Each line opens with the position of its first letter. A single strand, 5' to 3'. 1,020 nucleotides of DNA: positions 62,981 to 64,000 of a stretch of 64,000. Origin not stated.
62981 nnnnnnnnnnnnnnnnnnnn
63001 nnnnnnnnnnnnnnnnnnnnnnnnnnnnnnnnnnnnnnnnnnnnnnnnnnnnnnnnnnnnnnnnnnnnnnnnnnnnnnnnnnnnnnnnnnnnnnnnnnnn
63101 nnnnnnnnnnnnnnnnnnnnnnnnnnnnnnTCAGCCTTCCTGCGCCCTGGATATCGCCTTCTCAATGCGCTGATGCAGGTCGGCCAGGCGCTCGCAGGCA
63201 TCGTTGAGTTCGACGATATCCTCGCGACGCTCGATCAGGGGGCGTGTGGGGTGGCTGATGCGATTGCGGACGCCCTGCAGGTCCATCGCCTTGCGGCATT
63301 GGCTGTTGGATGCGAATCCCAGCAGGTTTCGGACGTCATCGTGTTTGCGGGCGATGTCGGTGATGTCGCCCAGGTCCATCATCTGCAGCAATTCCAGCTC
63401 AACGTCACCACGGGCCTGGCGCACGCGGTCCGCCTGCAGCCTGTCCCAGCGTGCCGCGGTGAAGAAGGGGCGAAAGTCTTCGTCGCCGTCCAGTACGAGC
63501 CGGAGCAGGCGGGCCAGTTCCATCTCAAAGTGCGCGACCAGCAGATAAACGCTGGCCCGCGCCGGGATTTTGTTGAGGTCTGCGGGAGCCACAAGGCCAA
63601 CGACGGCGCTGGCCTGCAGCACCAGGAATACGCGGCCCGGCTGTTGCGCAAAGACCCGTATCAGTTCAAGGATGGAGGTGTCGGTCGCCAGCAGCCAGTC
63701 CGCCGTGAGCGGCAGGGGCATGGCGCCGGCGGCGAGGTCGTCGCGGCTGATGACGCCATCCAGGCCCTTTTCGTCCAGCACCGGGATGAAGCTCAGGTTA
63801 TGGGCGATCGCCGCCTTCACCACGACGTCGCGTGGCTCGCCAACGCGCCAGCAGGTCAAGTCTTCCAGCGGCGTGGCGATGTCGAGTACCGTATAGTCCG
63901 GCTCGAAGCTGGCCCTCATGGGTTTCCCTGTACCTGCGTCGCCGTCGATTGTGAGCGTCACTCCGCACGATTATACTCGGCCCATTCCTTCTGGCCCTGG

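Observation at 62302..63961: Translationally coupled CBS-HEPN + Nudix + small unknown protein: possible ligand-gated RNase module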

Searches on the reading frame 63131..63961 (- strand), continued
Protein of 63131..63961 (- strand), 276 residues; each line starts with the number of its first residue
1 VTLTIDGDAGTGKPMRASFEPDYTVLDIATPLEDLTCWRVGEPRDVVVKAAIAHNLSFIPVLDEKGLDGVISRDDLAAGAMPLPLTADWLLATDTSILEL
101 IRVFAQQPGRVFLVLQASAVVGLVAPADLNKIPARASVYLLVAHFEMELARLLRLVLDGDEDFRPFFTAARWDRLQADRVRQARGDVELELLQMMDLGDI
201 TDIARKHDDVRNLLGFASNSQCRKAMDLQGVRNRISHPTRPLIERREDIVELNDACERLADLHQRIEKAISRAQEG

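Call 93: search_protein_families(library=pfam, alignment_id=A8, max_evalue=0.001)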
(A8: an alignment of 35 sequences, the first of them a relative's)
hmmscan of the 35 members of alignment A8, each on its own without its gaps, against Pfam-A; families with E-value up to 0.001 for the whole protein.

A. member 1, L053:66-1646:+ (527 aa): 1 family
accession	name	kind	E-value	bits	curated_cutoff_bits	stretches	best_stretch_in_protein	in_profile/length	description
PF02653.21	BPD_transp_2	-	5.3e-37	127.9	26.8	1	233-506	5-268/269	Branched-chain amino acid transport system / permease component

B. families by the number of members that match (of 35 scanned): 35 families (the first 25 are shown)
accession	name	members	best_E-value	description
PF04471.18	Mrr_cat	2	2.6e-27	Restriction endonuclease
PF22722.2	NA-iREase1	2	1.5e-09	NACHT-associated inactive Restriction Endonuclease 1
PF02653.21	BPD_transp_2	1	5.3e-37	Branched-chain amino acid transport system / permease component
PF07669.17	Eco57I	1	7.2e-22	Eco57I restriction-modification methylase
PF13279.12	4HBT_2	1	1.4e-21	Thioesterase-like superfamily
PF00589.27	Phage_integrase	1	6.4e-19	Phage integrase family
PF09369.15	MZB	1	1.3e-14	MrfA Zn-binding domain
PF04074.18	DUF386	1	2.2e-14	YhcH/YjgK/YiaL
PF13676.11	TIR_2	1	3.5e-13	TIR domain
PF08378.17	NERD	1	2.6e-11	Nuclease-related domain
PF01850.27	PIN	1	5.6e-11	PIN domain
PF02384.22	N6_Mtase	1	5.6e-11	N-6 DNA Methylase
PF13245.12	AAA_19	1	5e-10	AAA domain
PF14338.12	Mrr_N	1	9.6e-10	Mrr N-terminal domain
PF13538.12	UvrD_C_2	1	1.1e-09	UvrD-like helicase C-terminal domain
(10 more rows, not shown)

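Call 96: search_dna_similar(query=window:63131-63919:-, collection=phages, mode=protein, max_evalue=0.001, max_rows=10)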
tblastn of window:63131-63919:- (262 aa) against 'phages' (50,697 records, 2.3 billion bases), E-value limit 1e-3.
No match.

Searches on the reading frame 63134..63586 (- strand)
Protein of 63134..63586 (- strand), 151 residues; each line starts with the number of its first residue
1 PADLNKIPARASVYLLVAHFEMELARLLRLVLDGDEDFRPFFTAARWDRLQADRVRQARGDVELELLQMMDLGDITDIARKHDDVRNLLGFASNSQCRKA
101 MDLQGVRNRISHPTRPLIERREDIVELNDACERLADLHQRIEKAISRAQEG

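Call 35: predict_structure(alignment_id=A3)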
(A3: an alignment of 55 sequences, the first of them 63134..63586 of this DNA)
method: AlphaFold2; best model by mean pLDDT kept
length: 151 residues; sequences in the alignment: 55
mean_pLDDT: 92.9   pTM: 0.86
mean pLDDT of the five models: 92.9, 92.7, 91.7, 91.7, 90.9
residues with pLDDT >= 90: 122; 70-90: 27; 50-70: 2; < 50: 0
segments of 3 or more residues with pLDDT < 50: none
pLDDT, mean of each block of 10 residues (from residue 1): 80 94 96 93 96 89 84 96 98 98 93 88 94 97 97 84
secondary structure, 60 per line:
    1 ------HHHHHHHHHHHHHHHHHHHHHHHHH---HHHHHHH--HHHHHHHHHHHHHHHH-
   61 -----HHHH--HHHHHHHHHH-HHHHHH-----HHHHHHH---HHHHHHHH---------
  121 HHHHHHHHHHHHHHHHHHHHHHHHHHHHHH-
elements in order: H7-31 H35-41 H44-59 H66-69 H72-81 H83-88 H94-100 H104-111 H121-150

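Call 39: fold_search(model_id=the predicted structure, library=pdb)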
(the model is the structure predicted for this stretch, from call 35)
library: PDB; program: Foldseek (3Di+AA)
matches with E <= 10: 46; with E <= 0.001: 0
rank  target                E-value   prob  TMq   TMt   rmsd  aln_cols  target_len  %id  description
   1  3jbk_M                3.9e+00  0.08  0.27  0.30  13.6       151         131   12  Cryo-EM reconstruction of the metavinculin-actin interface (released 2015-11-04)
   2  9cas_B                3.9e+00  0.04  0.21  0.04  23.1       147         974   15  Bat SARS-like Coronavirus RsSHC014 Spike Protein (released 2024-12-11)
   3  9cas_A                4.1e+00  0.05  0.22  0.05  22.9       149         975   14  Bat SARS-like Coronavirus RsSHC014 Spike Protein (released 2024-12-11)
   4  1orj_A                4.3e+00  0.08  0.26  0.30  15.4       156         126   13  FLAGELLAR EXPORT CHAPERONE (released 2003-09-16)
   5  7sob_A                4.6e+00  0.05  0.22  0.04  22.6       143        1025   16  SARS-CoV-2 S B.1.617.1 kappa variant + S309 + S2L20 Global Refinement (released 2021-11-17)
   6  8wdf                  4.8e+00  0.08  0.27  0.18  14.2       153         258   12  Chemoreceptor PilJ from Pseudomonas aeruginosa PA14 (released 2024-07-24)
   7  7xgf_A                4.8e+00  0.06  0.25  0.24  15.7       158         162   15  Crystal structure of BCL-xL in complex with computationally designed inhibitor protein (released 2022-07-20)
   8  4pr9_F                5.0e+00  0.06  0.26  0.25  13.4       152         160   11  Human Vinculin (residues 891-1066) in complex with PIP (released 2014-12-10)
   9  6ivo_E                5.0e+00  0.06  0.21  0.13  17.1       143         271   12  Crystal structure of a membrane protein P208A (released 2019-11-06)
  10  5l0c_D                5.3e+00  0.07  0.27  0.26  13.4       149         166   12  Human metavinculin (residues 959-1134) in complex with PIP2 (released 2016-08-31)
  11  7bxo_G                5.6e+00  0.07  0.29  0.33  17.3       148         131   18  Crystal structure of the toxin-antitoxin with AMP-PNP (released 2020-09-30)
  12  9ujl_F                5.6e+00  0.04  0.20  0.11  14.1       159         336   14  CryoEM structure of the T.thermophilus transcription initiation complex in the presence of Ap4A (released 2025-10-22)
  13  7zgj_C                5.6e+00  0.03  0.21  0.17  16.4       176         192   12  Trypanosoma brucei gambiense ISG65 in complex with human complement component C3 (released 2023-04-05)
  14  9ujk_F                5.9e+00  0.04  0.20  0.11  14.2       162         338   15  CryoEM structure of the T.thermophilus transcription initiation complex in the presence of ATP (released 2025-10-22)
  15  9crc_A                5.9e+00  0.04  0.22  0.04  22.6       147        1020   15  Cryo-EM structure of SARS-CoV-2 Spike Proteins on intact virions: B.1 variant 3 closed RBDs (released 2024-11-27)
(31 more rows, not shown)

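Call 57: search_solved_structures(query=A5, max_evalue=10, show_alignments=3)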
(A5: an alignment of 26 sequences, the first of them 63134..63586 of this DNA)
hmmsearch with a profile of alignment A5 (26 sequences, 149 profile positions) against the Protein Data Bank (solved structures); distinct sequences matched with E-value up to 10: 2.
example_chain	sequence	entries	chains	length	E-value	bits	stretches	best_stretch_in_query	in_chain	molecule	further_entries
8fjf_A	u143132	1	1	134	0.51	13.6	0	73-96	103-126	H10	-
4m36_A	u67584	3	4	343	1.8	11.9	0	59-87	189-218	Protein arginine N-methyltransferase 7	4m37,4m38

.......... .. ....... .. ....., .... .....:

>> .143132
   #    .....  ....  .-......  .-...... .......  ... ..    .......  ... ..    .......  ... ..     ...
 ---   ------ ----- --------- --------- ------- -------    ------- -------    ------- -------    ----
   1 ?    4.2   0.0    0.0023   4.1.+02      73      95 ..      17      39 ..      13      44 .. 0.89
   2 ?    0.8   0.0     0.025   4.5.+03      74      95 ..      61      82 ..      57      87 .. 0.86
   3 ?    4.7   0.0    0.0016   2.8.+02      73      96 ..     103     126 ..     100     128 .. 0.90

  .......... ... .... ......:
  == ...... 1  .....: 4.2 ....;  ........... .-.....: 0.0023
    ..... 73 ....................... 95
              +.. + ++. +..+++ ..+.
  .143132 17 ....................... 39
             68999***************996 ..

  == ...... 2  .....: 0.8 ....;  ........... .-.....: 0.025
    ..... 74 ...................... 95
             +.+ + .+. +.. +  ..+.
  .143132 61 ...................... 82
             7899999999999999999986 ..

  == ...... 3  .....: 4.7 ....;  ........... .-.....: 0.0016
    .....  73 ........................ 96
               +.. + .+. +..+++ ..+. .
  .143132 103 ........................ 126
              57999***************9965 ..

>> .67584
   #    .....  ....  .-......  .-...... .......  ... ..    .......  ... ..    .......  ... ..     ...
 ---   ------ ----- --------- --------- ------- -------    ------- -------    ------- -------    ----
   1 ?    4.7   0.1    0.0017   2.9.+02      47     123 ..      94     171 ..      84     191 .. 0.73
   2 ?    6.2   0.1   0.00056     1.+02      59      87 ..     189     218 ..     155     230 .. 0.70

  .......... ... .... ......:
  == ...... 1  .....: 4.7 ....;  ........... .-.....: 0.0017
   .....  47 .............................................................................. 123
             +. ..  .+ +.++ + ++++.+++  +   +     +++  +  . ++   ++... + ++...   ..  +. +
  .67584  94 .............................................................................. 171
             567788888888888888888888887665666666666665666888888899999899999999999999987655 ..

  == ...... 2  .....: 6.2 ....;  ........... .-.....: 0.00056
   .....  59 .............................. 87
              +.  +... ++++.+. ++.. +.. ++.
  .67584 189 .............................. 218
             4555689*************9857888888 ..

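Call 72: search_protein_representatives(alignment_id=A5)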
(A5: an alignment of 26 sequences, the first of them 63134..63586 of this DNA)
Query: 26 sequences, 149 profile positions. Proteins with E-value up to 0.001 (for the whole library): 1918; up to 1e-10: 741; up to 1e-30: 40. The best 150 are listed.
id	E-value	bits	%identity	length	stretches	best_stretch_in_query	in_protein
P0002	2.7e-59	215.8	-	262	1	1-148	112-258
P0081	8.1e-56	204.5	-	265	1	1-146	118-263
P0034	5.4e-51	188.8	-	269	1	1-147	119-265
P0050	3.4e-43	163.5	-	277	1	1-146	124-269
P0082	4.5e-41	156.6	-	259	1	1-146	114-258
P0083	7.3e-41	156.0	-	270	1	1-147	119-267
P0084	7.5e-40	152.7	-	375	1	1-143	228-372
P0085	8.4e-40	152.5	-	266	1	1-143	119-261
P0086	7.9e-39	149.4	-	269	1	1-145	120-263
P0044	2.0e-38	148.1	-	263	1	1-145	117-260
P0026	5.8e-38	146.6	-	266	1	1-145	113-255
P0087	7.1e-38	146.3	-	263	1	1-144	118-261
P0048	9.1e-38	145.9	-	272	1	1-147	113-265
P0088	1.0e-37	145.7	-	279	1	1-142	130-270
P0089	1.2e-37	145.5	-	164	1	1-144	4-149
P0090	8.4e-37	142.8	-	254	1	1-144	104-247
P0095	6.6e-35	136.6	-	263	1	1-139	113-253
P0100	9.4e-33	129.6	-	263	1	1-146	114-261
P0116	5.0e-30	120.8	-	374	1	1-143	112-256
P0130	6.2e-29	117.3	-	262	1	1-145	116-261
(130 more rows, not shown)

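Call 77: list_cluster_members(proteins=[P0081, P0082, P0085, P0087, P0090, P0095, P0100, P0084, P0116, P0130])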
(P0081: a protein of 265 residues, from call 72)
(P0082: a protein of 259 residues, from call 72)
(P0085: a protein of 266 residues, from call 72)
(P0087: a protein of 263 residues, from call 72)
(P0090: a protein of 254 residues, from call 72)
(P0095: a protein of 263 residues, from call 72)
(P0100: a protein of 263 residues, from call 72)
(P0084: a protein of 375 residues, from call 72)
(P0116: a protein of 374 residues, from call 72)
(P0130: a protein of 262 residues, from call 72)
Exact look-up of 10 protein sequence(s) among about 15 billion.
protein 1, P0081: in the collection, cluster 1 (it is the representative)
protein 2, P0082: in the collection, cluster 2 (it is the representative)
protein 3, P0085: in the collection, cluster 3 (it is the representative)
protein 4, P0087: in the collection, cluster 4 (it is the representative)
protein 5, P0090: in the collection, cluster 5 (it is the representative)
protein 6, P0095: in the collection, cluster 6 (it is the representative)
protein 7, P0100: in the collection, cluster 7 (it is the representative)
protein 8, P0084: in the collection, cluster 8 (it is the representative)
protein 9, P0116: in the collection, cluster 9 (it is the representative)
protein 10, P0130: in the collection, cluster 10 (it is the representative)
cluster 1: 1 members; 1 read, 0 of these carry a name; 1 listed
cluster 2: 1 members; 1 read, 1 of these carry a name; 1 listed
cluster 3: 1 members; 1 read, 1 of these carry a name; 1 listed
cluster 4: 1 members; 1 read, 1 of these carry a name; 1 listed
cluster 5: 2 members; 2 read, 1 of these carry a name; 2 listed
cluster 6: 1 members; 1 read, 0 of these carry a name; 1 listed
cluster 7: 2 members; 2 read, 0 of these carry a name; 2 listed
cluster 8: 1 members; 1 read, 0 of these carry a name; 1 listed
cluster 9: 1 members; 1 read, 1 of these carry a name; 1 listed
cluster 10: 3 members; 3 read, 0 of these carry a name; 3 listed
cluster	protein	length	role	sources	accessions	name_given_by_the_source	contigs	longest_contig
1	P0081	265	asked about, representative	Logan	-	-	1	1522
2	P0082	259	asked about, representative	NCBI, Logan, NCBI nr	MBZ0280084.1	MAG: hypothetical protein K8L97_05040 [Anaerolineae bacterium] | hypothetical protein [Anaerolineae bacterium]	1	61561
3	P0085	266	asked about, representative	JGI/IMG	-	hypothetical protein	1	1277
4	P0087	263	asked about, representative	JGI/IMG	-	hypothetical protein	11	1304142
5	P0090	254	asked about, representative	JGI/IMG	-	hypothetical protein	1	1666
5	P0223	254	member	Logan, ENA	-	-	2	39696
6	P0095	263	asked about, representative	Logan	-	-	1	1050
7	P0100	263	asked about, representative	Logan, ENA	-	-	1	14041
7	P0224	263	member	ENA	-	-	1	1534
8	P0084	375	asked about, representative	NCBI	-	-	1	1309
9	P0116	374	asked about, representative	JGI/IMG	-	hypothetical protein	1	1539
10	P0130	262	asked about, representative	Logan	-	-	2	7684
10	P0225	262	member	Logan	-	-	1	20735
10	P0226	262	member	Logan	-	-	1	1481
